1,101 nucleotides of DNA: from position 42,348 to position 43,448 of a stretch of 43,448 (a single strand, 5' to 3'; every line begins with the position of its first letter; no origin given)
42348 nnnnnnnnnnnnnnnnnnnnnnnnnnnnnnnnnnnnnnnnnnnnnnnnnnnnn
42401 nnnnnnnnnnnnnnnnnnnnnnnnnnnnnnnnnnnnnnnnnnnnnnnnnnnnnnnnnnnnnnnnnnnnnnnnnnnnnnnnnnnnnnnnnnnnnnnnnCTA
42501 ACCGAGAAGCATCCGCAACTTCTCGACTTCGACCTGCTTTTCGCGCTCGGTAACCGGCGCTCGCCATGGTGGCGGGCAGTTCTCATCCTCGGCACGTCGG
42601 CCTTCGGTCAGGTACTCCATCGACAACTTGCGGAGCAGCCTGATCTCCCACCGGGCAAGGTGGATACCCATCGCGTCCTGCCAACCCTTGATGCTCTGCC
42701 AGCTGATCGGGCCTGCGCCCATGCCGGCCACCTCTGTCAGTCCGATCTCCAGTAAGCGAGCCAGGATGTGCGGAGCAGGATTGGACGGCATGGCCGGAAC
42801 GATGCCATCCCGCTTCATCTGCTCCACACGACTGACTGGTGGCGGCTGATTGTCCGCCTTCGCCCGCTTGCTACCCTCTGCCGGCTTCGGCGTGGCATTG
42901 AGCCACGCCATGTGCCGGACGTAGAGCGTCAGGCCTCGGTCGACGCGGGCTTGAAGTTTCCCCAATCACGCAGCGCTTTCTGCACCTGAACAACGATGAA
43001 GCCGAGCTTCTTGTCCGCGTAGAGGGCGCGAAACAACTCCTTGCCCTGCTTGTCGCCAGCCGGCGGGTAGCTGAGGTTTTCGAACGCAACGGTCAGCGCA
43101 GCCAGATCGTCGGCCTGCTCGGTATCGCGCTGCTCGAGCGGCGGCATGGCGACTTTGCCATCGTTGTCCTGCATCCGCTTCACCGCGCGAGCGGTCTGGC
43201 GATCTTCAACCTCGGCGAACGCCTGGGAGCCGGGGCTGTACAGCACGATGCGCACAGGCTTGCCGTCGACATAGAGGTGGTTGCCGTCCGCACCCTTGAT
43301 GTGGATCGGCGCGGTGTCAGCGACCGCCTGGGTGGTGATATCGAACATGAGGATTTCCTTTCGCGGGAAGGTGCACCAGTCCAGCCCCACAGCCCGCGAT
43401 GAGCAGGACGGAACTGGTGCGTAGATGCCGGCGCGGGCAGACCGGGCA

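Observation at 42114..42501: Secreted-protein gene inserted antisense between tail chaperone GT and the tape measure gene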

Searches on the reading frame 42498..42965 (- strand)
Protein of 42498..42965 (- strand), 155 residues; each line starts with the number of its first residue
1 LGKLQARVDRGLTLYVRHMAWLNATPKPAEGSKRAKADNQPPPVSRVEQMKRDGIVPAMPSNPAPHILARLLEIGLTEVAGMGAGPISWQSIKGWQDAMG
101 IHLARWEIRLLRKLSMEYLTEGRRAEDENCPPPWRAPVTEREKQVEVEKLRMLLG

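Call 5: search_protein_families(library=pfam, proteins=[window:42498-42965:-], max_evalue=1)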
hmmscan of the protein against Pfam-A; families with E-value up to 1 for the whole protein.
window:42498-42965:- (155 aa): 1 family
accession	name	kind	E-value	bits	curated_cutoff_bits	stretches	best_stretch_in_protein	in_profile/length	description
PF23812.1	Phage_TAC_18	-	5.1e-08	33.4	27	1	80-119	38-78/79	Phage tail assembly chaperone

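Call 6: search_protein_families(library=phrogs, proteins=[window:42498-42965:-], max_evalue=1)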
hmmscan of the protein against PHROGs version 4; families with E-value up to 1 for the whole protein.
window:42498-42965:- (155 aa): 3 families
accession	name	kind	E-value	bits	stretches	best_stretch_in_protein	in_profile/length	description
phrog_18915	-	unknown function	6.7e-11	43.6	1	14-134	2-114/135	-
phrog_4966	-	unknown function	3.1e-06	27.7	1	34-125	205-303/311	-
phrog_3817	-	tail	0.0014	19.2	1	80-125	49-96/106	tail chaperonin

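Call 42: find_related_loci(query=A3, collection=genome_contigs, flank=5000)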
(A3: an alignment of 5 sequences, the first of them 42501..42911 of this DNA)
Query A3 (137 aa) in genome_contigs; peptide patterns used: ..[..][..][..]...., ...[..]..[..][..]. (x = any residue, [..] = any of these).
82 stretches matched a pattern; 33 encode a relative of the query (tblastn E <= 1e-3); 33 distinct loci.
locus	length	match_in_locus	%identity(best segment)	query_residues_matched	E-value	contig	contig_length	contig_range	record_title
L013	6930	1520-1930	69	1-137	1e-62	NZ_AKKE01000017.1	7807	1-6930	Novosphingobium sp. AP12 PMI02_contig_74.74, whole genome shotgun sequence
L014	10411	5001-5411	70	1-137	2e-62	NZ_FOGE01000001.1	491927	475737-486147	Sphingobium sp. YR768, whole genome shotgun sequence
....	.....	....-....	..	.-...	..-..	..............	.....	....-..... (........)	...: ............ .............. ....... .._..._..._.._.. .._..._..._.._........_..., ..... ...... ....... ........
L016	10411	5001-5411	63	1-137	5e-56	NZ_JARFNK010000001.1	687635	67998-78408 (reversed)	Sphingobium arseniciresistens strain H39-3-25 spades_K_21_77_1, whole genome shotgun sequence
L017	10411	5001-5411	62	1-137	1e-54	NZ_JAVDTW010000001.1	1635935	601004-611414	Sphingomonas sp. BE123 Ga0454517_01, whole genome shotgun sequence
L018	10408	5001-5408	68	1-137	3e-53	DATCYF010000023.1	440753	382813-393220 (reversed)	MAG TPA_asm: Rhizorhapis sp. isolate SMAG_U7458 k141_121799, whole genome shotgun sequence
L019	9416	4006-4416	61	1-137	5e-52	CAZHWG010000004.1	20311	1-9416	MAG TPA_asm: uncultured Sphingorhabdus sp. isolate SRP118108_co5_152 genome assembly, contig: NODE_2298_length_20311_cov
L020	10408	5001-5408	61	1-137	6e-52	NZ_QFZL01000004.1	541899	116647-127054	Sphingosinithalassobacter portus strain FM6 Scaffold4_1, whole genome shotgun sequence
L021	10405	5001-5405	62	1-137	2e-51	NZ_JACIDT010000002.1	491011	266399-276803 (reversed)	Sphingobium jiangsuense strain DSM 26189 Ga0373239_02, whole genome shotgun sequence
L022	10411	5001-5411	59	1-137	5e-48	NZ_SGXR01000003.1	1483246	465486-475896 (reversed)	Sphingomonas sp. BK036 Ga0307663_101, whole genome shotgun sequence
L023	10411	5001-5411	58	1-137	1e-47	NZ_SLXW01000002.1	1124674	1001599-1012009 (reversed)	Sphingomonas sp. PP-CE-1G-424 Ga0191677_102, whole genome shotgun sequence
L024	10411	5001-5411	56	1-137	1e-47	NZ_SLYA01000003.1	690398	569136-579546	Sphingomonas sp. PP-CE-1A-559 Ga0191671_103, whole genome shotgun sequence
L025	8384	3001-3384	67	9-137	1e-46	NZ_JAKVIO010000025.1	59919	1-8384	Sphingomonas sp. LaA6.9 NODE_25_length_59919_cov_363.688062, whole genome shotgun sequence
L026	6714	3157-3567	56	1-137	7e-47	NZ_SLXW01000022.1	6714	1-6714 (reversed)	Sphingomonas sp. PP-CE-1G-424 Ga0191677_122, whole genome shotgun sequence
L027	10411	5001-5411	58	1-137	4e-46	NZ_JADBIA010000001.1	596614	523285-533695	Sphingomonas sp. CFBP 13603 strain CFBP13603 CFBP1360301, whole genome shotgun sequence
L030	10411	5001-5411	53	1-137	1e-43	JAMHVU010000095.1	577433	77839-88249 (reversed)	MAG: Sphingobium sp. isolate UR_AS_maxbin.014 k201_37651, whole genome shotgun sequence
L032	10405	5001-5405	52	1-137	2e-43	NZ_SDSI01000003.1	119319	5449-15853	Qipengyuania thermophila strain CFH 74456 scaffold3, whole genome shotgun sequence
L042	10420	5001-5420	46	1-137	1e-35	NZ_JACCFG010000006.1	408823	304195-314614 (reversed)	Sphingomonas sp. R-74633 NODE_6_length_408823_cov_18.633009, whole genome shotgun sequence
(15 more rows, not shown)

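Call 64: search_protein_families(library=pfam, proteins=[L014:5421-5768:+, L016:5453-6154:+, L017:5439-5831:+, L018:5742-6206:+, L019:4463-5017:+, L021:5405-5794:-, L025:3435-3845:+, L030:5432-5776:-, L032:5409-5726:-, L042:5477-5953:+], max_evalue=0.01)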
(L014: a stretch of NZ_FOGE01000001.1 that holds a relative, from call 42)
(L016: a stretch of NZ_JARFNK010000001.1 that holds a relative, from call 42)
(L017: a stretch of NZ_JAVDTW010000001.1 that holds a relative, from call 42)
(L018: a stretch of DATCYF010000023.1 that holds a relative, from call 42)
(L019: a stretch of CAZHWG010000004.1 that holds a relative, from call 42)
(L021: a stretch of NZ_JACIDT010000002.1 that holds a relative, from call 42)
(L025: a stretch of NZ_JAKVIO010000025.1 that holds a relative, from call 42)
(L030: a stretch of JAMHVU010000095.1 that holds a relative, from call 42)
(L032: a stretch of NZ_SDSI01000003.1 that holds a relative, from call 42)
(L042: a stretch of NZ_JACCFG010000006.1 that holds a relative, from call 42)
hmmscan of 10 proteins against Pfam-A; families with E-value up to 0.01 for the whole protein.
L014:5421-5768:+ (115 aa): 0 families

L016:5453-6154:+ (233 aa): 0 families

L017:5439-5831:+ (130 aa): 1 family
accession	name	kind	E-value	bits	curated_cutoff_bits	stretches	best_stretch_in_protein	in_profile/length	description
PF19744.4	DUF6232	-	3.5e-14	53.7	27.4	1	11-126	1-117/117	Family of unknown function (DUF6232)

L018:5742-6206:+ (154 aa): 0 families

L019:4463-5017:+ (184 aa): 0 families

L021:5405-5794:- (129 aa): 1 family
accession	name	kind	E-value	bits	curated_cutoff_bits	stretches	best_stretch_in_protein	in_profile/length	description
PF05154.21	TM2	-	2.6e-14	53.6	27.9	1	54-106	4-51/51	TM2 domain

L025:3435-3845:+ (136 aa): 0 families

L030:5432-5776:- (114 aa): 0 families

L032:5409-5726:- (105 aa): 2 families
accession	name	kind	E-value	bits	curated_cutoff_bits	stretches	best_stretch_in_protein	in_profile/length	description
PF05154.21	TM2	-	1.7e-15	57.4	27.9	1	30-82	4-51/51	TM2 domain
PF01769.21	MgtE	-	0.0075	17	27.6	1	30-91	40-98/125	Divalent cation transporter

L042:5477-5953:+ (158 aa): 0 families

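Call 90: search_dna_similar(query=window:42501-42911:-, collection=phages, mode=protein, max_evalue=0.00001)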
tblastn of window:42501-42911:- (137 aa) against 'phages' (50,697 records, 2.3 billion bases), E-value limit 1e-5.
Records with a match: 6; places in all: 6; records where one place covers at least 80% of the query: 3.
Best place of each record, by identity: <60% 6.
By first word of the organism name: Acinetobacter 4; Mannheimia 2.
By host as written in the record: - 2; Mannheimia haemolytica 1152A serotype A6 2; Acinetobacter calcoaceticus ATCC23055 1; Acinetobacter baumannii H4 1.
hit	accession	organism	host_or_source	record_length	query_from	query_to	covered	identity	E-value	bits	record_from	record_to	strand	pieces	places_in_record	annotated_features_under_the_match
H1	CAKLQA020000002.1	Acinetobacter phage MD-2021a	not known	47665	2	125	91%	27.2%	2e-7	54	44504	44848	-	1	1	none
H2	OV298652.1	Acinetobacter phage MD-2021a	not known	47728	2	125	91%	27.2%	2e-7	54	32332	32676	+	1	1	Uncharacterised protein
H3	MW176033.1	Acinetobacter phage Effie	Acinetobacter calcoaceticus ATCC23055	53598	2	125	91%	25.8%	4e-7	53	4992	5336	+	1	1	90: hypothetical protein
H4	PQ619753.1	Acinetobacter phage HHU4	Acinetobacter baumannii H4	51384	42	125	61%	28.6%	3e-10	62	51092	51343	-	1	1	hypothetical protein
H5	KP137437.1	Mannheimia phage vB_MhS_1152AP2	Mannheimia haemolytica 1152A serotype A6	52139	34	102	50%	32.4%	2e-6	51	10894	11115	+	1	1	hypothetical protein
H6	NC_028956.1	Mannheimia phage vB_MhS_1152AP2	Mannheimia haemolytica 1152A serotype A6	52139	34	102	50%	32.4%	2e-6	51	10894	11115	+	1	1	hypothetical protein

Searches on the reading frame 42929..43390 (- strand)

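Call 5: search_protein_families(library=pfam, proteins=[window:42929-43390:-], max_evalue=1)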
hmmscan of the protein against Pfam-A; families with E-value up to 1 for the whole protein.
window:42929-43390:- (153 aa): 1 family
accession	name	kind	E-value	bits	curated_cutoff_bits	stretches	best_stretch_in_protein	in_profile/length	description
PF01471.23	PG_binding_1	-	0.13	12.9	23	0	60-76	24-40/57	Putative peptidoglycan binding domain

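Call 6: search_protein_families(library=phrogs, proteins=[window:42929-43390:-], max_evalue=1)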
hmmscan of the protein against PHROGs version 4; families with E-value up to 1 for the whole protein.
window:42929-43390:- (153 aa): 2 families
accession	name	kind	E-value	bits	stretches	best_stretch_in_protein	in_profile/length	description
phrog_4966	-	unknown function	0.091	13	1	47-112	44-110/311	-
phrog_3540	-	unknown function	0.21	12.5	0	38-62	17-41/76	-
